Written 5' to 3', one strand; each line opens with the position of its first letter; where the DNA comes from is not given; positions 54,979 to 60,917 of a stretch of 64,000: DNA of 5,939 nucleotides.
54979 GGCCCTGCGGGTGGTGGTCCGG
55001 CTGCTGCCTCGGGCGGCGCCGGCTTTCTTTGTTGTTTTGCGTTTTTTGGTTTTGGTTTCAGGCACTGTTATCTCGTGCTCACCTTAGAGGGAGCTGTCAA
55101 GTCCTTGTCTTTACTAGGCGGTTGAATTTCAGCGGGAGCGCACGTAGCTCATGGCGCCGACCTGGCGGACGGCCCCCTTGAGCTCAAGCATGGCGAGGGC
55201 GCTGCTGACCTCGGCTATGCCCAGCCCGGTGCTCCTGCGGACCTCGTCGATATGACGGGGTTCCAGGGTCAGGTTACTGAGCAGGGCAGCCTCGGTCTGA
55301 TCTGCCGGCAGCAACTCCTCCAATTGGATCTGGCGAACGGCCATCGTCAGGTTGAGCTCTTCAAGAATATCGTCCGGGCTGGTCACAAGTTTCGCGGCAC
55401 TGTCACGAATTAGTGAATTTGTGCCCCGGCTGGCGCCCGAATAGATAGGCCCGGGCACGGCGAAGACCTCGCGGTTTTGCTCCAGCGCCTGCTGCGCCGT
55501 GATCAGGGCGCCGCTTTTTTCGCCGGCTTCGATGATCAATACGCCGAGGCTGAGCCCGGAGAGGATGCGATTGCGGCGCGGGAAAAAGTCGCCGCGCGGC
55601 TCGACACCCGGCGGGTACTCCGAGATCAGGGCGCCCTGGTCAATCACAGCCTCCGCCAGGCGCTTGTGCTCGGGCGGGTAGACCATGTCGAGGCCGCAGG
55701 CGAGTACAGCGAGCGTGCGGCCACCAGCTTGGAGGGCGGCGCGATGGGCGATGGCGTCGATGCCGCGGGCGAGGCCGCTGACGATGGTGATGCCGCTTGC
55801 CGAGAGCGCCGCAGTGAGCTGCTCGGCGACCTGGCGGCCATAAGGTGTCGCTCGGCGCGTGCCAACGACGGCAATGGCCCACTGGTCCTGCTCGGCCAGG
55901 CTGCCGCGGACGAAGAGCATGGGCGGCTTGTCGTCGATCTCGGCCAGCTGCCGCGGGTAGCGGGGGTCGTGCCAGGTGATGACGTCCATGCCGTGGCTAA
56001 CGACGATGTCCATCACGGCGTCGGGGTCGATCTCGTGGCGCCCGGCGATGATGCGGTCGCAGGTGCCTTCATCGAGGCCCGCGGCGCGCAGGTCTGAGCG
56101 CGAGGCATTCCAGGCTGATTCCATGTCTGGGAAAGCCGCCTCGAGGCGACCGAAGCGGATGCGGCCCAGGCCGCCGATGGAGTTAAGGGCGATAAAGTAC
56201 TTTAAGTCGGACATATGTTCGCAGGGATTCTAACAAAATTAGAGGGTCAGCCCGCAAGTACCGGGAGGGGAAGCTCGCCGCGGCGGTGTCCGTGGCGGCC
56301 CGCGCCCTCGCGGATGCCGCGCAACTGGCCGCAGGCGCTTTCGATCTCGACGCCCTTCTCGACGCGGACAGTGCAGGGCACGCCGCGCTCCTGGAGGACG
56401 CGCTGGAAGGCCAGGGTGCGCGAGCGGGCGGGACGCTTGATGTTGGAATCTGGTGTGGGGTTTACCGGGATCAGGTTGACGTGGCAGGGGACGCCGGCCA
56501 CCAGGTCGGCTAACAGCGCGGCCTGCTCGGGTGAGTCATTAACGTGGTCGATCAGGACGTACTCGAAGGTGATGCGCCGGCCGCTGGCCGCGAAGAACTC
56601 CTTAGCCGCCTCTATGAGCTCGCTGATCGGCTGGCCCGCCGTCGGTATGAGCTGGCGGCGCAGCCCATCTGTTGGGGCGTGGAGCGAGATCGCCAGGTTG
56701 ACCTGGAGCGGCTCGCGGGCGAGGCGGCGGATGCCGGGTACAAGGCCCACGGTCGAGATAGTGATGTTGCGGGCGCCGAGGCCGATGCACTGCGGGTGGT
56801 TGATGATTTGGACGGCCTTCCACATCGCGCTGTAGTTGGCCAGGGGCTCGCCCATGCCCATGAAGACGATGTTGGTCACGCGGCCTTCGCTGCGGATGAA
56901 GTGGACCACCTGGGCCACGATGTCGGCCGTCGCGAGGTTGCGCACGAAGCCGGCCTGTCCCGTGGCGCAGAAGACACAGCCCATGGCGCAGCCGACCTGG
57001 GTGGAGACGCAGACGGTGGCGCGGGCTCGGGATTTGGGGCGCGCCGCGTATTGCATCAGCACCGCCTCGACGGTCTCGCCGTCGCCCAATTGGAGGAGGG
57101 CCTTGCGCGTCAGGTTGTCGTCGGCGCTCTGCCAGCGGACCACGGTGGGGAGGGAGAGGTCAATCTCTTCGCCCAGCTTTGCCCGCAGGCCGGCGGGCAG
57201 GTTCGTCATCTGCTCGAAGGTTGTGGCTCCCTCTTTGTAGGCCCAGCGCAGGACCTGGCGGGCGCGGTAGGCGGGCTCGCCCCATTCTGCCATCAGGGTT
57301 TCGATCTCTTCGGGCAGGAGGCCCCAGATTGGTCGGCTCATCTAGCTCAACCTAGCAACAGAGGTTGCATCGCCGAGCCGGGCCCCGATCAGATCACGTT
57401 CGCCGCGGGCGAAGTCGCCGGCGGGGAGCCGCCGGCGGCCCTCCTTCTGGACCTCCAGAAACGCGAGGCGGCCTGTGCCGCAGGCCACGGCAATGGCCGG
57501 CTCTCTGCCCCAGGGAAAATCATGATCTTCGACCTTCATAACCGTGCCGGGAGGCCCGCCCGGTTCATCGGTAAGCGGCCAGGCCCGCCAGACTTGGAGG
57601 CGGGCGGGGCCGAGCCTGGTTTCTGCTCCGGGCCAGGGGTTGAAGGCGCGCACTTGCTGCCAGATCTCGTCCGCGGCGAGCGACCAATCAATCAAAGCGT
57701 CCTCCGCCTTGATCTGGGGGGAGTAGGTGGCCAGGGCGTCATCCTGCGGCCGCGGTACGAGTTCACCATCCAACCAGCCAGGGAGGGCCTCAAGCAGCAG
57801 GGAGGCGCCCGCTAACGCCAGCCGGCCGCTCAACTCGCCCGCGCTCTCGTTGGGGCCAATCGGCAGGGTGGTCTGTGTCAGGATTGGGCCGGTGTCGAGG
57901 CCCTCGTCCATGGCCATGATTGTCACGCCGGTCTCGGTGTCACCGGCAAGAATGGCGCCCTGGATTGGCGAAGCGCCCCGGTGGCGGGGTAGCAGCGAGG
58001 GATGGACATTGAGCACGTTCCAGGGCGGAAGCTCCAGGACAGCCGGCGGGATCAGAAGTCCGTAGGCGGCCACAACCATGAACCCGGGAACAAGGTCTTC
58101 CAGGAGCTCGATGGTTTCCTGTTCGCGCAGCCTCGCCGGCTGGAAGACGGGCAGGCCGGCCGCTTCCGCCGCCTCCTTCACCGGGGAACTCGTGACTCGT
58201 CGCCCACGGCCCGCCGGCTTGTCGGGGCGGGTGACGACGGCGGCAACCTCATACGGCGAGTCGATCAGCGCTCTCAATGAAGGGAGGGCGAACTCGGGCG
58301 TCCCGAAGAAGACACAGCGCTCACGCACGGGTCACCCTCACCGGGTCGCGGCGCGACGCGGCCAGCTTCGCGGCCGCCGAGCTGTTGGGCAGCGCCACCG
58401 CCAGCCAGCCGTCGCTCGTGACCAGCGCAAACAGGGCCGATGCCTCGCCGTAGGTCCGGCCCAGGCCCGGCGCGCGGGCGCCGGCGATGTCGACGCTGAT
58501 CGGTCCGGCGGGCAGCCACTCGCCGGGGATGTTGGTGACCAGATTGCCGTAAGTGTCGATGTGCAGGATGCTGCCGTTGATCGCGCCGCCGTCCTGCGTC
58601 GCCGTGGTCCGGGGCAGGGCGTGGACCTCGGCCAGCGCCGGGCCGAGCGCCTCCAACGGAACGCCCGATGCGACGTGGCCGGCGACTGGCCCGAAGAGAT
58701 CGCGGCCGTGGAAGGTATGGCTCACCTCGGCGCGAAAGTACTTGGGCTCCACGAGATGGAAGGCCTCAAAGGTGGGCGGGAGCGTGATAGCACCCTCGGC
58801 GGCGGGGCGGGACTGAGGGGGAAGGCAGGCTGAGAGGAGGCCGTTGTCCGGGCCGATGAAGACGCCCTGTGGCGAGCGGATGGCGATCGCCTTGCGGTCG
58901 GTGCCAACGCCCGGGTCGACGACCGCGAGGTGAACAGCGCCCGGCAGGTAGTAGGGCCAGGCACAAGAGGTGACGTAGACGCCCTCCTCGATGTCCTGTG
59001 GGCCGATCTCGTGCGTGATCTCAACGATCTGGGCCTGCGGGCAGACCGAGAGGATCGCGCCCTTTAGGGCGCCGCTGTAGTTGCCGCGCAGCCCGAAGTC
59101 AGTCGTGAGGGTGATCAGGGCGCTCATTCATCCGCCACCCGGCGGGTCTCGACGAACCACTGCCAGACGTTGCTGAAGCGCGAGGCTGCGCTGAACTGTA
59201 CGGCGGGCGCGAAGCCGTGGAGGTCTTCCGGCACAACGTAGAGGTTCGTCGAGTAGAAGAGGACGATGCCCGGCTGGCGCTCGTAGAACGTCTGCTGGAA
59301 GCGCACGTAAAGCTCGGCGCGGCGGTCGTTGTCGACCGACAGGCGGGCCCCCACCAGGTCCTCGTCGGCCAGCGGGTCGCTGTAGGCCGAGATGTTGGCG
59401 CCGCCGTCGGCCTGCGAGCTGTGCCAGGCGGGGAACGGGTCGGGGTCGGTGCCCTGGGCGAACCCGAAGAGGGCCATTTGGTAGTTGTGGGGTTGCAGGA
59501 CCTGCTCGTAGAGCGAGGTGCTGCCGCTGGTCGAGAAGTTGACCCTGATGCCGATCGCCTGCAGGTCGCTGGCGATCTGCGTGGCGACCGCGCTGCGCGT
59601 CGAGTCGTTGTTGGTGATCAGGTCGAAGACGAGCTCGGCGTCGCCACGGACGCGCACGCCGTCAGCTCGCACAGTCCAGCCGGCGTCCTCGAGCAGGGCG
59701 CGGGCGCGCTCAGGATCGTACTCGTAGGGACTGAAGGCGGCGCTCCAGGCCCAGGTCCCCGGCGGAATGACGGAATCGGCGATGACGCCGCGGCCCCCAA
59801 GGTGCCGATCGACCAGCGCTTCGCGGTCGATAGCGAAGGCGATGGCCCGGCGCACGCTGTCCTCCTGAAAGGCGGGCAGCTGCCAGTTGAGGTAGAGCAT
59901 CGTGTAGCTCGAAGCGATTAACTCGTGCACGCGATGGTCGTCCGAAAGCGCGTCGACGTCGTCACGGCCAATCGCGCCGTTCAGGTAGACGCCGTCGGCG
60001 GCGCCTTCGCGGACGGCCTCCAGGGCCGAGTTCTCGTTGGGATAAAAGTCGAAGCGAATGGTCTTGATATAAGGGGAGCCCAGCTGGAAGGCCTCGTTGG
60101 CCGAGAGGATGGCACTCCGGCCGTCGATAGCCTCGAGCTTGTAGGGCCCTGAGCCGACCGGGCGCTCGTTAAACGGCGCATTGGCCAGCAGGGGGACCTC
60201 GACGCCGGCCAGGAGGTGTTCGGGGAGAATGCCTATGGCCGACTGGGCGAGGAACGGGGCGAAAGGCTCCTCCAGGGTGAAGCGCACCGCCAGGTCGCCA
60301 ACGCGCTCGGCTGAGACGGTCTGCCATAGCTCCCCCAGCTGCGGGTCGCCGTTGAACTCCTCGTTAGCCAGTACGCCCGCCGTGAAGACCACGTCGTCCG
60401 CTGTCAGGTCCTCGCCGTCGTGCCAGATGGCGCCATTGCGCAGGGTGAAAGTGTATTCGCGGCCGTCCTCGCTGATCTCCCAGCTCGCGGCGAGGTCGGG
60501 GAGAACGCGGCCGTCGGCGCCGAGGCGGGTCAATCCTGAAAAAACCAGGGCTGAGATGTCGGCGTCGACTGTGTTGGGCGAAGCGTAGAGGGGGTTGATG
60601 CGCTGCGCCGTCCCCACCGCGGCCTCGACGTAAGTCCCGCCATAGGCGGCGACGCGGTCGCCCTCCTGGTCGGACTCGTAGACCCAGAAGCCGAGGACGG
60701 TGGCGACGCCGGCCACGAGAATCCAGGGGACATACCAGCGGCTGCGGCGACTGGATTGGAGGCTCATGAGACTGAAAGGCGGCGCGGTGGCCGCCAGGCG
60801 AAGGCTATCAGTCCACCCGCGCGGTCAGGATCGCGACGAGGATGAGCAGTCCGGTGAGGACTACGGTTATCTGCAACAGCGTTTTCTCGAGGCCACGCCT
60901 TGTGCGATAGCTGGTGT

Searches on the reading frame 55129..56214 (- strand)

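Call 17: search_protein_families(library=pfam, proteins=[window:55129-56214:-], max_evalue=0.00001)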
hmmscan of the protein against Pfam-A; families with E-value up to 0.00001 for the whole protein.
window:55129-56214:- (361 aa): 2 families
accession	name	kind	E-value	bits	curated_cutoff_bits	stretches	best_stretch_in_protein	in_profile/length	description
PF02481.21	DNA_processg_A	-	4.2e-79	265.1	29.6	1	74-277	5-210/212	DNA recombination-mediator protein A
PF17782.7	DprA_WH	-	2.3e-12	47.2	22.9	1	303-352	9-58/61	DprA winged helix domain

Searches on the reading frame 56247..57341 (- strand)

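Call 17: search_protein_families(library=pfam, proteins=[window:56247-57341:-], max_evalue=0.00001)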
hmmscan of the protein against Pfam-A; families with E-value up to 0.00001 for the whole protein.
window:56247-57341:- (364 aa): 2 families
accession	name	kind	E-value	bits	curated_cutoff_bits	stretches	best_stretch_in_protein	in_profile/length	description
PF04055.27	Radical_SAM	-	1.5e-14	54.9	29.5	1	113-275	2-163/166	Radical SAM superfamily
PF21016.3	RlmN_N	-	1.5e-14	53.9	24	1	7-59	5-57/60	Ribosomal RNA large subunit methyltransferase N-terminal domain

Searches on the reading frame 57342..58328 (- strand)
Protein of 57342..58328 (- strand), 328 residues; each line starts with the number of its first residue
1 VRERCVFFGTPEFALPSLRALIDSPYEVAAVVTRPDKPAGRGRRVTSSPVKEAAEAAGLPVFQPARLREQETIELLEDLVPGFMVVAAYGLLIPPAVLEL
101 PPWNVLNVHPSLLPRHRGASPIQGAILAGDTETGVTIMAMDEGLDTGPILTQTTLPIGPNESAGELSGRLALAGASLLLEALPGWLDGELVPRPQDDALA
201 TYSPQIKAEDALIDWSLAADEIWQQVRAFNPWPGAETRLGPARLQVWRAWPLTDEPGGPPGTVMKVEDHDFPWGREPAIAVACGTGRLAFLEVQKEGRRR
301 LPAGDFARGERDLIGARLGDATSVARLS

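Call 17: search_protein_families(library=pfam, proteins=[window:57342-58328:-], max_evalue=0.00001)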
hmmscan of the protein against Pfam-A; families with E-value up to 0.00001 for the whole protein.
window:57342-58328:- (328 aa): 2 families
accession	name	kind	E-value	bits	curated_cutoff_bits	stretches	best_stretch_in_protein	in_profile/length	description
PF00551.24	Formyl_trans_N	-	7.7e-47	159.8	26.1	1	5-182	3-181/181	Formyl transferase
PF02911.23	Formyl_trans_C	-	1.4e-21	77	21.1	1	205-310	1-99/100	Formyl transferase, C-terminal domain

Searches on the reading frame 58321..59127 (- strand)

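Call 17: search_protein_families(library=pfam, proteins=[window:58321-59127:-], max_evalue=0.00001)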
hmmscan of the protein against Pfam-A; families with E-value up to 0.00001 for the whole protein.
window:58321-59127:- (268 aa): 2 families
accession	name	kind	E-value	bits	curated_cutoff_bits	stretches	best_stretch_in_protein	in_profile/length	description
PF01887.21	SAM_HAT_N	-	6.3e-48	162.7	26.3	1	5-162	1-145/145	SAM hydroxide adenosyltransferase N-terminal domain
PF20257.3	SAM_HAT_C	-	7.7e-16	58.6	25.5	1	185-264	1-84/84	SAM hydroxide adenosyltransferase C-terminal domain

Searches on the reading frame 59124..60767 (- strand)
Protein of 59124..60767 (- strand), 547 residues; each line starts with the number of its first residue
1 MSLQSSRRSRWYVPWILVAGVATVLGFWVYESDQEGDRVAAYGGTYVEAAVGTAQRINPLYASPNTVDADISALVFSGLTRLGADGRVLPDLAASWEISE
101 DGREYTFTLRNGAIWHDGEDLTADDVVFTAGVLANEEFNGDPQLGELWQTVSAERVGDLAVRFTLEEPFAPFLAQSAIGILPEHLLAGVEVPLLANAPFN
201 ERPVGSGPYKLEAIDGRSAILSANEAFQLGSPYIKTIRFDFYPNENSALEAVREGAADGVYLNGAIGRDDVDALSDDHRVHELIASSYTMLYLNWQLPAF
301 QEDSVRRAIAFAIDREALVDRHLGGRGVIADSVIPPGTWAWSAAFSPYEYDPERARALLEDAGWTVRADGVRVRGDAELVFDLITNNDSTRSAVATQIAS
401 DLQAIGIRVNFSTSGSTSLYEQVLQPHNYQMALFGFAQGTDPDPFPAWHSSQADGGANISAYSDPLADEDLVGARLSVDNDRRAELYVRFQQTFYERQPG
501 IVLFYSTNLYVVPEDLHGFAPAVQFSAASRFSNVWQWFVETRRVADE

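Call 17: search_protein_families(library=pfam, proteins=[window:59124-60767:-], max_evalue=0.00001)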
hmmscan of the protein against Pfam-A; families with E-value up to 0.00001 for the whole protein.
window:59124-60767:- (547 aa): 1 family
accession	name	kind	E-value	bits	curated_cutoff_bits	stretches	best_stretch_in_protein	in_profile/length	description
PF00496.27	SBP_bac_5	-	1.1e-76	258.8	32.4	1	88-452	2-363/368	Bacterial extracellular solute-binding proteins, family 5 Middle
